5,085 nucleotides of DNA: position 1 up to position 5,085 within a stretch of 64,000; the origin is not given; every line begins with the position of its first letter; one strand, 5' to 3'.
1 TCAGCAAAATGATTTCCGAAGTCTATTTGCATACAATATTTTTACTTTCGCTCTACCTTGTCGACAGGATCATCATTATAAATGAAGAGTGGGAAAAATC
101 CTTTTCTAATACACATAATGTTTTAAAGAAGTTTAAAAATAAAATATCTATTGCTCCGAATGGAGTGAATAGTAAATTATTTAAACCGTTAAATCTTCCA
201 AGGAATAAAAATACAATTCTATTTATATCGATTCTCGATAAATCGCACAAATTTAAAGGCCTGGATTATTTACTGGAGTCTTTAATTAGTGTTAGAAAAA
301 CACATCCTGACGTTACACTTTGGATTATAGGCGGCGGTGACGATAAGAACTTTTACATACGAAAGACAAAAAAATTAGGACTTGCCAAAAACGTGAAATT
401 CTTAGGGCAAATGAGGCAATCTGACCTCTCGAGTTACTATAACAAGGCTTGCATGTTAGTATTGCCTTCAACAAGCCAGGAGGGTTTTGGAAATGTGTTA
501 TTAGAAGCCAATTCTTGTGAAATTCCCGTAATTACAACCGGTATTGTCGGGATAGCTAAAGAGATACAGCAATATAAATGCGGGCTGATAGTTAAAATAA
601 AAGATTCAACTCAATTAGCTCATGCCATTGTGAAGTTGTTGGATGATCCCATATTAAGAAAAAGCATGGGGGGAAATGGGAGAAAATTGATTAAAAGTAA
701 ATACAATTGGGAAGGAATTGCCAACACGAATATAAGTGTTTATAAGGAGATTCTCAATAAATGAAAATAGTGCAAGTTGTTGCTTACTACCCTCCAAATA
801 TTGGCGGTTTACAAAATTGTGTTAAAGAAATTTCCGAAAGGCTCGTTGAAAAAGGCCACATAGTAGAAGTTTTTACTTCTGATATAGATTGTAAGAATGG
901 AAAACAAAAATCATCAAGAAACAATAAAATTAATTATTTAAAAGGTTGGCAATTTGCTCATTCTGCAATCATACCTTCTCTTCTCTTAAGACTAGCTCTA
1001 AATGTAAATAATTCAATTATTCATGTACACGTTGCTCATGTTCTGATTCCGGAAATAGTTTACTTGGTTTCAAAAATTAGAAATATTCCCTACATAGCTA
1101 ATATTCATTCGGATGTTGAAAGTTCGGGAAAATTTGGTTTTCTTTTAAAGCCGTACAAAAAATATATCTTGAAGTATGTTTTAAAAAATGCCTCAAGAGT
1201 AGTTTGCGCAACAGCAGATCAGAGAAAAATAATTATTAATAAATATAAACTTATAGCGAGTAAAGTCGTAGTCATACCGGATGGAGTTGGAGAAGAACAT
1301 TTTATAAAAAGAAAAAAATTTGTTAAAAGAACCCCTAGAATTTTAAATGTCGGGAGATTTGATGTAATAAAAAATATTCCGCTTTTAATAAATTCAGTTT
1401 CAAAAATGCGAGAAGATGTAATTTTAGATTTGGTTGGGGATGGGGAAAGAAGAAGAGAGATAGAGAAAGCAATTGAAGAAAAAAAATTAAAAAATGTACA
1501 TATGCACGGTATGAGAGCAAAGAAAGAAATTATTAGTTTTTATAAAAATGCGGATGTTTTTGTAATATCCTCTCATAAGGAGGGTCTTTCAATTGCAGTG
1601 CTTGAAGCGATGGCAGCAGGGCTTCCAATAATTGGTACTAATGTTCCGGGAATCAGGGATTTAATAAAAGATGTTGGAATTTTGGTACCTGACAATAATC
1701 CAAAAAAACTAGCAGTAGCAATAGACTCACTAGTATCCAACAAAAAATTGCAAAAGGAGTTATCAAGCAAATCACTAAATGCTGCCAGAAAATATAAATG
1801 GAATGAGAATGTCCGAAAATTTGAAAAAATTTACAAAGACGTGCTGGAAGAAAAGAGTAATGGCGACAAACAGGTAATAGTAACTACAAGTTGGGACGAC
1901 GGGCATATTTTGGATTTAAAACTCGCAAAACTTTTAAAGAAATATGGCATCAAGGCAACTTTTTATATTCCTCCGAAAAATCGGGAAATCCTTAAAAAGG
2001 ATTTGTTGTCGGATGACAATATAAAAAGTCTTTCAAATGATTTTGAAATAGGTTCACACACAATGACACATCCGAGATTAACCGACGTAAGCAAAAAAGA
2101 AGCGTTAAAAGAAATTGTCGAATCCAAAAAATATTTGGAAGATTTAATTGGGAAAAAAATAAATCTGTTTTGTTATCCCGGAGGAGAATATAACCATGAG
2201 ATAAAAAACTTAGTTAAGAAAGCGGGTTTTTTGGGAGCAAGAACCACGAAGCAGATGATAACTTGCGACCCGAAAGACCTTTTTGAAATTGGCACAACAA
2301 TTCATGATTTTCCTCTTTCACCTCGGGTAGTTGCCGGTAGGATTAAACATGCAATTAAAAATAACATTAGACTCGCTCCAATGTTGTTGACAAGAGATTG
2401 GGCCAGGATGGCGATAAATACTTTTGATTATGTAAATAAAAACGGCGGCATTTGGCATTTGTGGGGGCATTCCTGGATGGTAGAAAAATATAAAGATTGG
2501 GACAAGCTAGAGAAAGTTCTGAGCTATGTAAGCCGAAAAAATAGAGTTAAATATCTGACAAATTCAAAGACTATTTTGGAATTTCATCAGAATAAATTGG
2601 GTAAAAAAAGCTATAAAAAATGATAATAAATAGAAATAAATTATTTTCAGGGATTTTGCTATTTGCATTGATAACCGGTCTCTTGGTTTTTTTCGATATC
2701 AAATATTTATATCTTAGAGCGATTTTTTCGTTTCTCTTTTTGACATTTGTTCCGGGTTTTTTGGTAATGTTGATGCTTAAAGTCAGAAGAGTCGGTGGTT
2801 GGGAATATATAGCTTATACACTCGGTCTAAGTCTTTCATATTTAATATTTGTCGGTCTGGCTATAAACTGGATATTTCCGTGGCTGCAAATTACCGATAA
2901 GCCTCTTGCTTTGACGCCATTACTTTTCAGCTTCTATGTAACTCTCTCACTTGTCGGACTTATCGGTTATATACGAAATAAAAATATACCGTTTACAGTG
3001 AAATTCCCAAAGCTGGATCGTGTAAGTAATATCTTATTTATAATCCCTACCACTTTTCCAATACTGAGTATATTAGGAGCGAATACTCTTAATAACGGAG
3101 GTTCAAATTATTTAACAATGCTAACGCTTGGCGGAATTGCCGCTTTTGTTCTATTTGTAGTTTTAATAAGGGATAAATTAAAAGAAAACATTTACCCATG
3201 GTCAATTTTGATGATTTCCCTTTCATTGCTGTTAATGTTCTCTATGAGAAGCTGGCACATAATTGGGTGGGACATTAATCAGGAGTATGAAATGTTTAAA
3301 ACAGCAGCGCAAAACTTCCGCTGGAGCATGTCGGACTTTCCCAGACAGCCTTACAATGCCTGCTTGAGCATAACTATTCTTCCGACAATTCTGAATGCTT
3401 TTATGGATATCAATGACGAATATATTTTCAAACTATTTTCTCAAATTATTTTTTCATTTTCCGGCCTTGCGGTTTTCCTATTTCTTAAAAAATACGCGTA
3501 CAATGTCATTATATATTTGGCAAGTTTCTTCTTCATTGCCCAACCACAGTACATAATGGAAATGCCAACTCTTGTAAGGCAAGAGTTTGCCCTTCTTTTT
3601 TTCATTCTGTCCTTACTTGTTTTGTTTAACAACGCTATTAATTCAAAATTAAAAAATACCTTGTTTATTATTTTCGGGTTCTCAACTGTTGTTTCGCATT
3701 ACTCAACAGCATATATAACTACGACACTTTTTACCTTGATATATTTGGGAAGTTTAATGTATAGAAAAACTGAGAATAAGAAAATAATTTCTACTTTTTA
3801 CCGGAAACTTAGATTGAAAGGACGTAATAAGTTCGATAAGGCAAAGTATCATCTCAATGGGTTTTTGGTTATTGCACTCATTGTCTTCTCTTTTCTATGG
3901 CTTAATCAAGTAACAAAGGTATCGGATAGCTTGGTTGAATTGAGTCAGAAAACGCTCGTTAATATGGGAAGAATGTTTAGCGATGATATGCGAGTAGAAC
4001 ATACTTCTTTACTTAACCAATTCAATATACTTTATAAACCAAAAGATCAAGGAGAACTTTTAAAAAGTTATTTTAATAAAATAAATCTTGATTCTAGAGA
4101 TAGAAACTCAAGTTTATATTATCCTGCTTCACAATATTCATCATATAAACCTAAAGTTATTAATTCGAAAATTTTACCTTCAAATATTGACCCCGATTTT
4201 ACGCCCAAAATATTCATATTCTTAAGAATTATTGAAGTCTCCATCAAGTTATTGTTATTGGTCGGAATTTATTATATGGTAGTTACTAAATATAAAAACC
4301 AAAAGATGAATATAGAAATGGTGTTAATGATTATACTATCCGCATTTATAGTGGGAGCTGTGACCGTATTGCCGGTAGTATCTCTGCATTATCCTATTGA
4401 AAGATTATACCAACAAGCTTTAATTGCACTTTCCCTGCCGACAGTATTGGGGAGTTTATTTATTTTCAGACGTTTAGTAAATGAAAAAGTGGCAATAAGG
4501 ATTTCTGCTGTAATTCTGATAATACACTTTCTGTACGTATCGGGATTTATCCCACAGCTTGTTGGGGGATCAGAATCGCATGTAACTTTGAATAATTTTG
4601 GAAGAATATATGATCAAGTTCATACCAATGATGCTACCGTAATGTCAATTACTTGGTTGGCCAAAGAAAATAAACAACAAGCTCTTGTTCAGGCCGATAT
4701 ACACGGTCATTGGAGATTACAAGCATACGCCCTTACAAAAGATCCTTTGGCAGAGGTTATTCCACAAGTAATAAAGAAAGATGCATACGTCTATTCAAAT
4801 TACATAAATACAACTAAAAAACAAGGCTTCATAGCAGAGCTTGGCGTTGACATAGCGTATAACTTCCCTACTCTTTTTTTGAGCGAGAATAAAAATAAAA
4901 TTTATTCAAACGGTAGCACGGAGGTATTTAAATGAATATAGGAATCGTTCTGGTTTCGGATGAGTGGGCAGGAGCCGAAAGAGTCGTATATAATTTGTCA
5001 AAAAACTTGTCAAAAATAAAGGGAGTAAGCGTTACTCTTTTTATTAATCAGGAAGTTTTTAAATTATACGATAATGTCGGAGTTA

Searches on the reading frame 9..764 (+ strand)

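Call 87: search_protein_families(library=pfam, alignment_id=A8, max_evalue=0.0001)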
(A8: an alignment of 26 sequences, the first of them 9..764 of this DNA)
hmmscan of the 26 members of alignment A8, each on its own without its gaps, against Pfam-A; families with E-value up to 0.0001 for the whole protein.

A. member 1, window:9-764:+ (251 aa): 4 families
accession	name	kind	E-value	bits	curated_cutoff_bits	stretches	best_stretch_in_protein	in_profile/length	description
PF00534.26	Glycos_transf_1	-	2.7e-38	131.6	26.4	1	56-226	4-171/172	Glycosyl transferases group 1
PF13692.12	Glyco_trans_1_4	-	6.2e-32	111.2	27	1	68-213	2-142/142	Glycosyl transferases group 1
PF20706.3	GT4-conflict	-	1.3e-07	31.4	26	1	64-239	194-383/385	Family 4 Glycosyltransferase in conflict systems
PF13524.12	Glyco_trans_1_2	-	6.2e-06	26.7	25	1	99-239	12-140/144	Glycosyl transferase-like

B. families by the number of members that match (of 26 scanned): 39 families (the first 25 are shown)
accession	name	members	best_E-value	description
PF00534.26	Glycos_transf_1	2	2.7e-38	Glycosyl transferases group 1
PF13692.12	Glyco_trans_1_4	2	6.2e-32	Glycosyl transferases group 1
PF01850.27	PIN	2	4.1e-14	PIN domain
PF20706.3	GT4-conflict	2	1.3e-07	Family 4 Glycosyltransferase in conflict systems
PF13524.12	Glyco_trans_1_2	2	6.2e-06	Glycosyl transferase-like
PF00701.28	DHDPS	1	9.7e-74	Dihydrodipicolinate synthetase family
PF01207.24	Dus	1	1.8e-52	Dihydrouridine synthase (Dus)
PF04002.20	RadC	1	3.5e-42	RadC-like JAB domain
PF00009.33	GTP_EFTU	1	1.7e-38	Elongation factor Tu GTP binding domain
PF01757.29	Acyl_transf_3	1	1.3e-37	Acyltransferase domain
PF13184.12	KH_5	1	7.4e-26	NusA-like KH domain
PF20582.4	UPF0758_N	1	9.8e-26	UPF0758 N-terminal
PF00717.28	Peptidase_S24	1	5.4e-25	Peptidase S24-like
PF11987.13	IF-2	1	2.2e-23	Translation-initiation factor 2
PF00704.34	Glyco_hydro_18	1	2.5e-22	Glycosyl hydrolases family 18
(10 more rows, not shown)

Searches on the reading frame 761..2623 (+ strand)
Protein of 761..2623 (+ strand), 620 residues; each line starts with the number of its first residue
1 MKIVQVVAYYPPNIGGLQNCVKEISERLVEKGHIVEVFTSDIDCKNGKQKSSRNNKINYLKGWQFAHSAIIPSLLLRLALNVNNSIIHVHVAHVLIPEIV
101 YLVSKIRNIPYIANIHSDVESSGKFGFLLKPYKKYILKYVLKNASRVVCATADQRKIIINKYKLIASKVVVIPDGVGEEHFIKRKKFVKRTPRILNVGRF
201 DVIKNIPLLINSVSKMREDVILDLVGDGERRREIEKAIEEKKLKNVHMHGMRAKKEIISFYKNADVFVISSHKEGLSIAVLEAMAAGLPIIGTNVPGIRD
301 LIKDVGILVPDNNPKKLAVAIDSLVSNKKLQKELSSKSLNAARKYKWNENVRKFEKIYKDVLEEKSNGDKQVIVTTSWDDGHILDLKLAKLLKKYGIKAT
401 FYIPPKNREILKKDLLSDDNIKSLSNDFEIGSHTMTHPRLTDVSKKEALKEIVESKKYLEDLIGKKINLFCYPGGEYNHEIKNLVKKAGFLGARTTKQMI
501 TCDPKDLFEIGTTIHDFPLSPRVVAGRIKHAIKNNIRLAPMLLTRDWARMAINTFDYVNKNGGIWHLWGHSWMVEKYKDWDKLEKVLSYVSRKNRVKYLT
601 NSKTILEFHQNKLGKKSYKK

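Call 10: search_protein_families(library=pfam, proteins=[window:761-2623:+], max_evalue=0.001)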
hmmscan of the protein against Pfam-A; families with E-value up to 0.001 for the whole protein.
window:761-2623:+ (620 aa): 7 families
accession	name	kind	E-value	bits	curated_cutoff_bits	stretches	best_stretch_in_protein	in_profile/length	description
PF00534.26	Glycos_transf_1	-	1.1e-35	123.1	26.4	1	182-337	6-168/172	Glycosyl transferases group 1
PF13692.12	Glyco_trans_1_4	-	4e-32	111.9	27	1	192-327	2-142/142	Glycosyl transferases group 1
PF01522.26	Polysacc_deac_1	-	2.7e-23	82.7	23.1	1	373-490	8-121/124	Polysaccharide deacetylase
PF13439.12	Glyco_transf_4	-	3.1e-19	70.1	28.5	1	14-176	1-166/170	Glycosyltransferase Family 4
PF13579.12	Glyco_trans_4_4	-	2.7e-08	34.7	29.7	1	15-175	1-158/158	Glycosyl transferase 4-like domain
PF20706.3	GT4-conflict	-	1.1e-07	31.6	26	1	188-320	194-335/385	Family 4 Glycosyltransferase in conflict systems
PF13524.12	Glyco_trans_1_2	-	2.6e-05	24.7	25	1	237-352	27-140/144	Glycosyl transferase-like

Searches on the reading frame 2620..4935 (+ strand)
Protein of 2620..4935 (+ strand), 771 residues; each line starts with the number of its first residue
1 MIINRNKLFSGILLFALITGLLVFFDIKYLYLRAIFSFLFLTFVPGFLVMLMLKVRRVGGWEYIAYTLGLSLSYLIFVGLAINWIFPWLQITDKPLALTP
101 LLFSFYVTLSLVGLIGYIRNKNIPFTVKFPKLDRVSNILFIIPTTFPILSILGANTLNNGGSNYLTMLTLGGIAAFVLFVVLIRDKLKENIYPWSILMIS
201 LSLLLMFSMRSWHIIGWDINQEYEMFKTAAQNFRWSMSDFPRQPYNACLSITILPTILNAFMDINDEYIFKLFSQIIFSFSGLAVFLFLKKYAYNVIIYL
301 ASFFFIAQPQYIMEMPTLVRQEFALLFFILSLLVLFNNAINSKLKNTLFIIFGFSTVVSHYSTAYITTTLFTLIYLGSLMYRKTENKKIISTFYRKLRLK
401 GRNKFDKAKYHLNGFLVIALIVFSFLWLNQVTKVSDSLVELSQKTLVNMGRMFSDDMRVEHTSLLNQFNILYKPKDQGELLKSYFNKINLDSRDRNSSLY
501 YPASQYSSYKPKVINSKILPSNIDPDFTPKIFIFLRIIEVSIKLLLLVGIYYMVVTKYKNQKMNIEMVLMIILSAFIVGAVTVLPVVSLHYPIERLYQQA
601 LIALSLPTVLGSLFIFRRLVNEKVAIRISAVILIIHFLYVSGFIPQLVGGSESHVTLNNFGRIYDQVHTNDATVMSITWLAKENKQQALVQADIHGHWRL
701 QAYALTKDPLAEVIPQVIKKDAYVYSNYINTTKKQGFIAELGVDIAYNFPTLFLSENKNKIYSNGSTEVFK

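Call 10: search_protein_families(library=pfam, proteins=[window:2620-4935:+], max_evalue=0.001)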
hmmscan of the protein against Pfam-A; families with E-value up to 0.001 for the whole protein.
window:2620-4935:+ (771 aa): 1 family
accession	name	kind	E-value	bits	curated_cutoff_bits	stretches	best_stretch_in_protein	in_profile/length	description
PF09971.14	DUF2206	-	2.1e-21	76.6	35.6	2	535-769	117-367/368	Predicted membrane protein (DUF2206)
